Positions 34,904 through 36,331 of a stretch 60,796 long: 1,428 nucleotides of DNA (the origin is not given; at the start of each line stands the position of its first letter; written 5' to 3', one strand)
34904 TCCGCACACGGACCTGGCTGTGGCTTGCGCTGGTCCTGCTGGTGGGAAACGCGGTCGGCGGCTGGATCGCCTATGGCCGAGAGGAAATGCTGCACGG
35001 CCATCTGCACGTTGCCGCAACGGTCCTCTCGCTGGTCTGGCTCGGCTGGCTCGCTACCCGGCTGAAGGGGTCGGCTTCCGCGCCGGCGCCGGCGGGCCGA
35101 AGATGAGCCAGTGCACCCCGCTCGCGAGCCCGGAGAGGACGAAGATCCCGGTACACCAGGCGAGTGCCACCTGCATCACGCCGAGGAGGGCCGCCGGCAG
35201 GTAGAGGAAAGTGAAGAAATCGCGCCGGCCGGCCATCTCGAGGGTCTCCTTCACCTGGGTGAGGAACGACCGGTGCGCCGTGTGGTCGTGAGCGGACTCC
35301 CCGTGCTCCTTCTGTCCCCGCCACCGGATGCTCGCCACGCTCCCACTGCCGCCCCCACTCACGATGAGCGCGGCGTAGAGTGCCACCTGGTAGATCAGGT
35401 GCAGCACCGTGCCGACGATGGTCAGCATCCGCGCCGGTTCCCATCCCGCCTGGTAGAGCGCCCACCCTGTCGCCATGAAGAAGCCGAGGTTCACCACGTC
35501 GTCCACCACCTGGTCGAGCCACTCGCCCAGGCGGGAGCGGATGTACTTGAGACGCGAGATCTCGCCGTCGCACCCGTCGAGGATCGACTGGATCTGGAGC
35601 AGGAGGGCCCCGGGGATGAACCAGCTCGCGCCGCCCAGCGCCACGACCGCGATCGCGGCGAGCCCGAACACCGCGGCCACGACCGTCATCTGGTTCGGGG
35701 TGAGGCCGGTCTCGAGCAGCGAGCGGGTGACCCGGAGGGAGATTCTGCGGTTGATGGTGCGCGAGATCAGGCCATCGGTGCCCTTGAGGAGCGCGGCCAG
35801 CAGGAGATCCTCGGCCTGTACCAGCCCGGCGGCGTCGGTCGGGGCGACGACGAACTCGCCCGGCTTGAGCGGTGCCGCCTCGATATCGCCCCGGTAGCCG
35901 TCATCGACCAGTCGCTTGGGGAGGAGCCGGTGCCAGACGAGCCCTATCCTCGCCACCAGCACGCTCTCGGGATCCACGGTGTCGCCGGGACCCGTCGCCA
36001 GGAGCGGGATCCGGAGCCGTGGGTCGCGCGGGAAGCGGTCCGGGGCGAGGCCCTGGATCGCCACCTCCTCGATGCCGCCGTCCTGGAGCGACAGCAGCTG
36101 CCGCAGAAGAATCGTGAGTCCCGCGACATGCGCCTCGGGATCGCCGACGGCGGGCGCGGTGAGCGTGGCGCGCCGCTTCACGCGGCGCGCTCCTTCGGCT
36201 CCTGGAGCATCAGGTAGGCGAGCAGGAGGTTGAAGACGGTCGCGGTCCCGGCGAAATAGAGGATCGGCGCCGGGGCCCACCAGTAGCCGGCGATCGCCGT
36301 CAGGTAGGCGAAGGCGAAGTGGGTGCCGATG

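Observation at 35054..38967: PhnW-like aminotransferase + LicC/PntC-like cytidylyltransferase + two tandem CDP-alcohol phosphatidyltransferases: candidate pathway installing an aminophosphonate (or amino-alcohol phosphate) head group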

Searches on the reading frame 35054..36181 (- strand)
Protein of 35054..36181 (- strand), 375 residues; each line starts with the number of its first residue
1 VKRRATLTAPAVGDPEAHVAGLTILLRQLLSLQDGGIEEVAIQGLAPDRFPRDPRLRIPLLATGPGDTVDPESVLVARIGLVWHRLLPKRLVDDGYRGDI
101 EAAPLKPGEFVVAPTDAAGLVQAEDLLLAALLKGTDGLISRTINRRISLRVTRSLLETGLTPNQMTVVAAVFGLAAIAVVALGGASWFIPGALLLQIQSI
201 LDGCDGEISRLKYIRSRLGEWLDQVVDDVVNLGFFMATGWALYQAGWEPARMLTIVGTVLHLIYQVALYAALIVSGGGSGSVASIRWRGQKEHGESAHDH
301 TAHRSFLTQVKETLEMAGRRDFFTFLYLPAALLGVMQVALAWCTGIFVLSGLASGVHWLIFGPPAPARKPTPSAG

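Call 5: search_protein_families(library=pfam, proteins=[window:35054-36181:-], max_evalue=0.01)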
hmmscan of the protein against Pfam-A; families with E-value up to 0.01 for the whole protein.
window:35054-36181:- (375 aa): 1 family
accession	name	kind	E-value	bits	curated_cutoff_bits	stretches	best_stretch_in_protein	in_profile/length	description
PF01066.26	CDP-OH_P_transf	-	1.6e-10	42.1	22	1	161-267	3-102/152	CDP-alcohol phosphatidyltransferase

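Call 6: search_protein_families(library=ncbifam, proteins=[window:35054-36181:-], max_evalue=0.01)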
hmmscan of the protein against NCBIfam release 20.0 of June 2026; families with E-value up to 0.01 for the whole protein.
window:35054-36181:- (375 aa): 8 families
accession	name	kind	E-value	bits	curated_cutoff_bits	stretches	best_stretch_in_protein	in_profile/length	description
NF041135.1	IPPtranDIPPsyn_Thcocales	equivalog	1e-28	100.5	580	1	120-260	210-348/419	bifunctional L-myo-inositol-1-phosphate cytidylyltransferase/CDP-L-myo-inositol myo-inositolphosphotransferase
NF040950.1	archin_ph_syn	equivalog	1.5e-13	51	180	1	145-237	9-99/191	archaetidylinositol phosphate synthase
NF045883.1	PIPSynth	equivalog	3.3e-10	40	170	1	140-263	3-122/197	phosphatidylinositol phosphate synthase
TIGR04217.1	archae_ser_T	exception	1.8e-06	27.9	200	1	161-234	9-77/221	archaetidylserine synthase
NF052561.1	PIPSynBT1523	equivalog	0.00048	19.9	350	1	150-243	15-115/232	hypothetical protein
TIGR00473.1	pssA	equivalog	0.00065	19.8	107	1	166-259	1-88/153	CDP-diacylglycerol--serine O-phosphatidyltransferase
NF045884.1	PhCholSynAgro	equivalog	0.0011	18.9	350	1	174-260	23-109/235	phosphatidylcholine synthase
TIGR04243.1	nodulat_NodB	equivalog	0.0062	16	240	1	209-264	93-147/197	chitooligosaccharide deacetylase NodB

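Call 14: search_solved_structures(query=window:35054-36181:-, max_evalue=0.01, show_alignments=2)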
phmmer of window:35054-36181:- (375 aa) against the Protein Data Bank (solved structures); distinct sequences matched with E-value up to 0.01: 5.
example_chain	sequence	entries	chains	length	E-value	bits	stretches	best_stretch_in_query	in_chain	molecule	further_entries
4o6m_A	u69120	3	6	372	2e-21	79.7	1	123-230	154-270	AF2299, a CDP-alcohol phosphotransferase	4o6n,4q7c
4mnd_A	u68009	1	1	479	1.3e-16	63.9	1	122-260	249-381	CTP L-myo-inositol-1-phosphate cytidylyltransferase/CDP-L-myo-inositol myo-inositolphospho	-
6wm5_A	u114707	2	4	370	1.2e-08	37.6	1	119-269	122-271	AfCTD-Phosphatidylinositol-phosphate synthase (PIPS) fusion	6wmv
6h53_A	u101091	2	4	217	0.00017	24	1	139-260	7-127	CDP-diacylglycerol--inositol 3-phosphatidyltransferase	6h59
6h5a_A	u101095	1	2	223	0.00018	23.9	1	139-260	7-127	CDP-diacylglycerol--inositol 3-phosphatidyltransferase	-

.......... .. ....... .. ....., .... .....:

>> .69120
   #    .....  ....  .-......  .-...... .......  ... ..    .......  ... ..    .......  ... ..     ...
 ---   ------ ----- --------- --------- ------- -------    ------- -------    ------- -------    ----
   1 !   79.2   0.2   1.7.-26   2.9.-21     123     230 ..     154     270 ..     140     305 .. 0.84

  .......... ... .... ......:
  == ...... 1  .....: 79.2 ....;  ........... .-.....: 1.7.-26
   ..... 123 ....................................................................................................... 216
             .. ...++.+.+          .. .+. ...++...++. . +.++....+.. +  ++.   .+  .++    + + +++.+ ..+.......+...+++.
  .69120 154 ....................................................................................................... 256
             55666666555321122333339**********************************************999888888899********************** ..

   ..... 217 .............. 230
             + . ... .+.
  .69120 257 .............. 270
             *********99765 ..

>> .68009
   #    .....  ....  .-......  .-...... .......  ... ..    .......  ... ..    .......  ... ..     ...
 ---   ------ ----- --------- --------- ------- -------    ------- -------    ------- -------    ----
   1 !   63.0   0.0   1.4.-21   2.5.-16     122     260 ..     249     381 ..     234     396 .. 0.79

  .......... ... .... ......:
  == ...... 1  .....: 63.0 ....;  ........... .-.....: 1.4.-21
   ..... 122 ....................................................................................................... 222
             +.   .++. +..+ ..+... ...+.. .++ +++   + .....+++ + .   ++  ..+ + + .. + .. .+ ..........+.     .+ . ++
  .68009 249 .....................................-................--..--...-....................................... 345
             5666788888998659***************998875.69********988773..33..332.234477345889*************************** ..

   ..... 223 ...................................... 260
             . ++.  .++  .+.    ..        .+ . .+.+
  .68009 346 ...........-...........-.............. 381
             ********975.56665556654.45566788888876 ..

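Call 53: find_homologous_proteins(query=window:35054-36181:-, max_evalue=0.00001)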
Query window:35054-36181:- (375 aa): 257 proteins with E <= 0.00001 among 8000 candidates; the best 120 are listed.
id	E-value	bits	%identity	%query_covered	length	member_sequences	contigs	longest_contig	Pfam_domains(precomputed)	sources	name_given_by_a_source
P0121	6.5e-242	820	99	100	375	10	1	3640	PF01066.27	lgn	-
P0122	8.1e-196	669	83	98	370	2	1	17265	PF01066.27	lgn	-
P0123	2.2e-192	657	81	99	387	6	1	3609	PF01066.27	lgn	-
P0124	1.1e-191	655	80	98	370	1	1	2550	PF01066.27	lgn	-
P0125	1.3e-191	655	81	98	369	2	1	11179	PF01066.27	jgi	jgi:phosphatidylglycerophosphate synthase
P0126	7.8e-185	632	79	98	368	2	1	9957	PF01066.27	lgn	-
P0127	1.0e-181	622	78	98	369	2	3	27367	PF01066.27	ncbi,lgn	-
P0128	9.7e-181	619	77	98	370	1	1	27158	PF01066.27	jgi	jgi:phosphatidylglycerophosphate synthase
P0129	3.2e-180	617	77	98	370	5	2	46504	PF01066.27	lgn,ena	-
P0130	2.3e-179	614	77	98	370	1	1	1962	PF01066.27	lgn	-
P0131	1.8e-178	611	78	99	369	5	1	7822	PF01066.27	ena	-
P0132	2.8e-178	611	76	98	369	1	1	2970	PF01066.27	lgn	-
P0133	2.1e-177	608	77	98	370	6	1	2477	PF01066.27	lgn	-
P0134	3.5e-177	607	78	98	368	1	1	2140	PF01066.27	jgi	jgi:phosphatidylglycerophosphate synthase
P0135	1.5e-176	605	76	98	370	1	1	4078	PF01066.27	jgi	jgi:phosphatidylglycerophosphate synthase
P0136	7.4e-176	603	77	98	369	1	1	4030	PF01066.27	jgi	jgi:phosphatidylglycerophosphate synthase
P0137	1.4e-174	599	75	98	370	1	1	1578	PF01066.27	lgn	-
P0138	1.4e-174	599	76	98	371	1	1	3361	PF01066.27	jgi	jgi:phosphatidylglycerophosphate synthase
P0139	2.7e-174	598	75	98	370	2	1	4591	PF01066.27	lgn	-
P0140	3.4e-174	597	76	98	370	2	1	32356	PF01066.27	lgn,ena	-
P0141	9.4e-174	596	75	98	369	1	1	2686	PF01066.27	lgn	-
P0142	1.7e-173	595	74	98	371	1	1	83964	PF01066.27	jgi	jgi:phosphatidylglycerophosphate synthase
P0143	1.1e-170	586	74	98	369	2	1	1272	PF01066.27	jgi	jgi:phosphatidylglycerophosphate synthase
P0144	1.6e-170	585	73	97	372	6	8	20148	PF01066.27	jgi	jgi:phosphatidylglycerophosphate synthase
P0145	8.6e-170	583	74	99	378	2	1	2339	PF01066.27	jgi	jgi:phosphatidylglycerophosphate synthase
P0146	5.9e-167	574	73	98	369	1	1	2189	PF01066.27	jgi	jgi:phosphatidylglycerophosphate synthase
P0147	8.1e-158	543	77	88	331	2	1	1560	PF01066.27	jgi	jgi:phosphatidylglycerophosphate synthase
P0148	4.7e-148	511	65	98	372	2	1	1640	PF01066.27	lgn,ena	-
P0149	3.1e-144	499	64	99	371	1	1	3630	PF01066.27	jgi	jgi:phosphatidylglycerophosphate synthase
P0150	4.4e-143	495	63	99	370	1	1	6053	PF01066.27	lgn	-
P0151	1.4e-142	493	63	98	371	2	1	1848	PF01066.27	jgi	jgi:phosphatidylglycerophosphate synthase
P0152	2.4e-142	493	63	99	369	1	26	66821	PF01066.27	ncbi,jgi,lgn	ncbi:MAG TPA: CDP-alcohol phosphatidyltransferase family protein [Gemmatimonadales bacterium]|jgi:ph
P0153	5.4e-142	491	64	99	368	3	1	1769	PF01066.27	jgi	jgi:phosphatidylglycerophosphate synthase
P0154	8.1e-142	491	66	98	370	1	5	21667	PF01066.27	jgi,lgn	jgi:phosphatidylglycerophosphate synthase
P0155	2.3e-141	489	63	98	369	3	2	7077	PF01066.27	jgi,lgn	jgi:phosphatidylglycerophosphate synthase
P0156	3.5e-141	489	63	99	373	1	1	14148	PF01066.27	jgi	jgi:phosphatidylglycerophosphate synthase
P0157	6.6e-141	488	64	98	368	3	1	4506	PF01066.27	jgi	jgi:phosphatidylglycerophosphate synthase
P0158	2.0e-140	486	61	98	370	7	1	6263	PF01066.27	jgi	jgi:phosphatidylglycerophosphate synthase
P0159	3.4e-140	485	62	99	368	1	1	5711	PF01066.27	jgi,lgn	-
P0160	3.7e-139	482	67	93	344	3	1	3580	PF01066.27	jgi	jgi:phosphatidylglycerophosphate synthase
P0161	2.3e-138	479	62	98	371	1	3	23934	PF01066.27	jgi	jgi:phosphatidylglycerophosphate synthase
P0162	3.7e-138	479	61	99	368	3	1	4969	PF01066.27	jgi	jgi:phosphatidylglycerophosphate synthase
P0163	5.2e-138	478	63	100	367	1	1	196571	PF01066.27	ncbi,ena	-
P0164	6.0e-138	478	63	98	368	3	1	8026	PF01066.27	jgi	-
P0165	6.9e-138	478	62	98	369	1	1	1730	PF01066.27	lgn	-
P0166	1.2e-137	477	65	98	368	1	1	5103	PF01066.27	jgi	jgi:phosphatidylglycerophosphate synthase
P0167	1.3e-137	477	62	98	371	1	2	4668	PF01066.27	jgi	jgi:phosphatidylglycerophosphate synthase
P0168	1.4e-137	477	62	99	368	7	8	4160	PF01066.27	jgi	jgi:phosphatidylglycerophosphate synthase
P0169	9.7e-137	474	61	98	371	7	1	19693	PF01066.27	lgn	-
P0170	1.1e-136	474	62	99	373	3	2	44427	PF01066.27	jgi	-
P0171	3.0e-136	473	61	98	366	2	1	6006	PF01066.27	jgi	jgi:phosphatidylglycerophosphate synthase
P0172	3.8e-136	472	63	98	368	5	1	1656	PF01066.27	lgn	-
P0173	1.3e-135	470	61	99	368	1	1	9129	PF01066.27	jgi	jgi:phosphatidylglycerophosphate synthase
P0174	1.7e-135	470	61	98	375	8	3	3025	PF01066.27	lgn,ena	-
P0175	5.9e-135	468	61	98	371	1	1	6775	PF01066.27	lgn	-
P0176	7.9e-135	468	62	98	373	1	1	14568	PF01066.27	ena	-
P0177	1.7e-134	467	62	98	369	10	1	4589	PF01066.27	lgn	-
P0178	3.9e-134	466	62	98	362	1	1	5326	PF01066.27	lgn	-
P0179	1.9e-133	463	61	98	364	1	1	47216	PF01066.27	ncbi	-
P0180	1.9e-133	463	61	99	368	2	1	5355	PF01066.27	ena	-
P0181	3.1e-133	463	59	99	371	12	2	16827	PF01066.27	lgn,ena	-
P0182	3.7e-133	462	62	98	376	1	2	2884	PF01066.27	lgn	-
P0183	4.0e-133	462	62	98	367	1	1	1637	PF01066.27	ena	-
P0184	7.0e-133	461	61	99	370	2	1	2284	PF01066.27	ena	-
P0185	9.9e-133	461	59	100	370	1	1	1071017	PF01066.27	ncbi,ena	-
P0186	2.3e-132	460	62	99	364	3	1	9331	PF01066.27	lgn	-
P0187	2.9e-132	459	59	99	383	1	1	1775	PF01066.27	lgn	-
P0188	3.0e-132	459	61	93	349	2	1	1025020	PF01066.27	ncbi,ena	-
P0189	3.1e-132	459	60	99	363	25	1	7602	PF01066.27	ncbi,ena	-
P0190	3.1e-132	459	59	99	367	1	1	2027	PF01066.27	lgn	-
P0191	4.4e-132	459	60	98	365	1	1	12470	PF01066.27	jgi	jgi:phosphatidylglycerophosphate synthase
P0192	7.5e-132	458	62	95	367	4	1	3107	PF01066.27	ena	-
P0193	7.7e-132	458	58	99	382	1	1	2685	PF01066.27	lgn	-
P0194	6.2e-131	455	64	99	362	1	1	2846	PF01066.27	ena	-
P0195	6.8e-131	455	61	99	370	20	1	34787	PF01066.27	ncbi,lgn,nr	ncbi:MAG: CDP-alcohol phosphatidyltransferase family protein [Gemmatimonadota bacterium]|nr:CDP-alco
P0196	7.6e-131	455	59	98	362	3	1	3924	PF01066.27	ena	-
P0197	7.7e-131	455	62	92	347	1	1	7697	PF01066.27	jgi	jgi:phosphatidylglycerophosphate synthase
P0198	1.0e-130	454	61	99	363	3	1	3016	PF01066.27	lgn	-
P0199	1.1e-130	454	60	99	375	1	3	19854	PF01066.27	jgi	jgi:phosphatidylglycerophosphate synthase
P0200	1.8e-130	454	60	99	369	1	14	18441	PF01066.27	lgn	-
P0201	7.5e-130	451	64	93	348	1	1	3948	PF01066.27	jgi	jgi:phosphatidylglycerophosphate synthase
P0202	8.1e-130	451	60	99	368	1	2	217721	PF01066.27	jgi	-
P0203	8.6e-130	451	60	99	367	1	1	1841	PF01066.27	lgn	-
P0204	1.2e-129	451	60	99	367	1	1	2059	PF01066.27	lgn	-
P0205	1.3e-129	451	68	83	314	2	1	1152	PF01066.27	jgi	-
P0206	1.6e-129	450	59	99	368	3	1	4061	PF01066.27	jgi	jgi:phosphatidylglycerophosphate synthase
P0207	1.7e-129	450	61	98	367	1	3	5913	PF01066.27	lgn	-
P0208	2.2e-129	450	60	99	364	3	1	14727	PF01066.27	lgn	-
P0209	1.8e-128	447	60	98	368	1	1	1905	PF01066.27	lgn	-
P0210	2.1e-128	447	59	99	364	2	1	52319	PF01066.27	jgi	-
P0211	8.2e-128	445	61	98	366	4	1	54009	PF01066.27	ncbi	-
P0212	3.2e-126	439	60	97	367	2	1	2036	PF01066.27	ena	-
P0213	3.5e-126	439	58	98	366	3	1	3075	PF01066.27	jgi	jgi:phosphatidylglycerophosphate synthase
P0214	3.9e-126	439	59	97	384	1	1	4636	PF01066.27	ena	-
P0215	4.6e-126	439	58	98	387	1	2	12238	PF01066.27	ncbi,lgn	ncbi:MAG: CDP-alcohol phosphatidyltransferase family protein [Gemmatimonadales bacterium]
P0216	5.1e-126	439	60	97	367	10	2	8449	PF01066.27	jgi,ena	-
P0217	2.0e-125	437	60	97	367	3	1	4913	PF01066.27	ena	-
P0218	4.7e-125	436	57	99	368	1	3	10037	PF01066.27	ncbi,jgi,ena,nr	ncbi:MAG: CDP-alcohol phosphatidyltransferase family protein [Gemmatimonadota bacterium]|nr:CDP-alco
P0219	1.8e-124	434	57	99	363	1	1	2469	PF01066.27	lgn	-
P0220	2.1e-124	434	58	98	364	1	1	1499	PF01066.27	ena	-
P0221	7.3e-124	432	58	98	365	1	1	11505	PF01066.27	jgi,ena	-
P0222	4.1e-123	429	59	94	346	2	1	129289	PF01066.27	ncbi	-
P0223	2.6e-122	427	57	99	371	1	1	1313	PF01066.27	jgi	jgi:phosphatidylglycerophosphate synthase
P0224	1.8e-121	424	58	99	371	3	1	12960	PF01066.27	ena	-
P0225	3.1e-121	423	58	92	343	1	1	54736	PF01066.27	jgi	jgi:phosphatidylglycerophosphate synthase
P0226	4.5e-121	423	57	98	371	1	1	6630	PF01066.27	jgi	jgi:phosphatidylglycerophosphate synthase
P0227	8.8e-120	418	60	94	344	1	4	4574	PF01066.27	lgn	-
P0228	2.8e-119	417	60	93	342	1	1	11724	PF01066.27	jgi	jgi:phosphatidylglycerophosphate synthase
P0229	1.6e-118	414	57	97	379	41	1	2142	PF01066.27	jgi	jgi:phosphatidylglycerophosphate synthase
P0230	4.5e-118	413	57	98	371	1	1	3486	PF01066.27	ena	-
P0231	5.3e-118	412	56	98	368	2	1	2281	PF01066.27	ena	-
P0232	7.4e-118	412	56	97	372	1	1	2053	PF01066.27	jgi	jgi:phosphatidylglycerophosphate synthase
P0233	1.3e-117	411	57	98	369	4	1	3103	PF01066.27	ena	-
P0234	2.6e-117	410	57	99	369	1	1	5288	PF01066.27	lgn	-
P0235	6.1e-117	409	59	92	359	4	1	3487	PF01066.27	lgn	-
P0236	1.4e-116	408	55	99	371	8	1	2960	PF01066.27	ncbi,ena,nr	ncbi:MAG: CDP-alcohol phosphatidyltransferase family protein [Gemmatimonadota bacterium]|nr:CDP-alco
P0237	1.9e-116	407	56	98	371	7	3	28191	PF01066.27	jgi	-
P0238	1.2e-115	405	59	94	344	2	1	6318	PF01066.27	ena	-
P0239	3.5e-115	403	54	98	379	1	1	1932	PF01066.27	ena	-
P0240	7.1e-115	402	55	98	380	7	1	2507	PF01066.27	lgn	-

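Call 60: predict_structure(alignment_id=A2)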
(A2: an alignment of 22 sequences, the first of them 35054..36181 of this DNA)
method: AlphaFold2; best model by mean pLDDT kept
length: 375 residues; sequences in the alignment: 22
mean_pLDDT: 84.3   pTM: 0.79
mean pLDDT of the five models: 84.3, 83.8, 83.3, 82.0, 81.6
residues with pLDDT >= 90: 197; 70-90: 112; 50-70: 47; < 50: 19
segments of 3 or more residues with pLDDT < 50: 293-301, 369-375
pLDDT, mean of each block of 10 residues (from residue 1): 92 93 95 96 94 94 86 94 95 95 93 95 90 57 73 84 89 98 97 93 84 81 88 96 98 95 85 68 66 45 62 63 83 96 89 80 66 31
secondary structure, 60 per line:
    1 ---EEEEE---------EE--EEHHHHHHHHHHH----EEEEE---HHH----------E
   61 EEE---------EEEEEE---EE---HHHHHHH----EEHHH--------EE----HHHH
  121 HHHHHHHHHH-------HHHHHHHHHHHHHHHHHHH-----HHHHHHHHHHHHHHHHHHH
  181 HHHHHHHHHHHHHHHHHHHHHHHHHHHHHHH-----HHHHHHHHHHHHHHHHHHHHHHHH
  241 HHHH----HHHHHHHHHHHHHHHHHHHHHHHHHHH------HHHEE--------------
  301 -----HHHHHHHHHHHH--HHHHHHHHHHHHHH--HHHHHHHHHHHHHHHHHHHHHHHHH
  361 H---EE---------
elements in order: E4-8 H24-34 E39-43 E60-63 E73-78 H87-93 H117-130 H138-156 H162-211 H217-244 H249-275 H306-317 H320-333 H336-361

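Call 63: fold_search(model_id=the predicted structure, library=pdb)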
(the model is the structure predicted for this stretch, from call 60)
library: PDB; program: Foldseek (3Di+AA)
matches with E <= 10: 328; with E <= 0.001: 15
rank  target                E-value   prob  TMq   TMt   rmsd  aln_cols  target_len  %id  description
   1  4o6n_A                4.8e-11  1.00  0.61  0.68   7.9       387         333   20  Structure of AF2299, a CDP-alcohol phosphotransferase (CDP-bound) (released 2014-05-14)
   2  4q7c_A                8.3e-11  1.00  0.60  0.67   7.9       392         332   20  Structure of AF2299, a CDP-alcohol phosphotransferase (released 2014-05-28)
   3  4o6m_B                8.7e-11  1.00  0.58  0.64   8.0       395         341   20  Structure of AF2299, a CDP-alcohol phosphotransferase (CMP-bound) (released 2014-05-14)
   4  4o6m_A                2.0e-10  1.00  0.61  0.68   7.6       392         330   19  Structure of AF2299, a CDP-alcohol phosphotransferase (CMP-bound) (released 2014-05-14)
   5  4mnd                  7.8e-09  1.00  0.59  0.55   8.6       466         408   16  Crystal structure of Archaeoglobus fulgidus IPCT-DIPPS bifunctional membrane protein (released 2014-07-02)
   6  5d91                  5.8e-07  1.00  0.46  0.51  10.5       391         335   16  Structure of a phosphatidylinositolphosphate (PIP) synthase from Renibacterium Salmoninarum (released 2015-11-11)
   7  6wm5_A                9.2e-07  1.00  0.35  0.38  16.1       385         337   20  Structure of a phosphatidylinositol-phosphate synthase (PIPS) from Mycobacterium kansasii (released 2020-05-27)
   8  6wmv_C                1.1e-06  1.00  0.47  0.52  11.3       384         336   19  Structure of a phosphatidylinositol-phosphate synthase (PIPS) from Mycobacterium kansasii with evidence of substrate b (released 2020-05-27)
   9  6wm5_C                1.1e-06  1.00  0.46  0.50  10.7       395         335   18  Structure of a phosphatidylinositol-phosphate synthase (PIPS) from Mycobacterium kansasii (released 2020-05-27)
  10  5d92_A                2.3e-06  1.00  0.51  0.55   8.7       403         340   16  Structure of a phosphatidylinositolphosphate (PIP) synthase from Renibacterium Salmoninarum (released 2015-11-04)
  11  5d92_B                1.1e-05  1.00  0.51  0.56   8.5       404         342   16  Structure of a phosphatidylinositolphosphate (PIP) synthase from Renibacterium Salmoninarum (released 2015-11-04)
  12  5d92_C                4.2e-05  1.00  0.47  0.51  11.7       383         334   17  Structure of a phosphatidylinositolphosphate (PIP) synthase from Renibacterium Salmoninarum (released 2015-11-04)
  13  6h59_A                4.2e-04  1.00  0.35  0.62   6.5       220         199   20  Crystal structure of Mycobacterium tuberculosis phosphatidylinositol phosphate synthase (PgsA1) with CDP-DAG bound (released 2019-05-15)
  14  6h5a_A                5.5e-04  1.00  0.37  0.61   6.4       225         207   19  Crystal structure of Mycobacterium tuberculosis phosphatidylinositol phosphate synthase (PgsA1) in complex with mangan (released 2019-05-15)
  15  6h59_B                7.3e-04  1.00  0.35  0.62   6.5       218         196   19  Crystal structure of Mycobacterium tuberculosis phosphatidylinositol phosphate synthase (PgsA1) with CDP-DAG bound (released 2019-05-15)
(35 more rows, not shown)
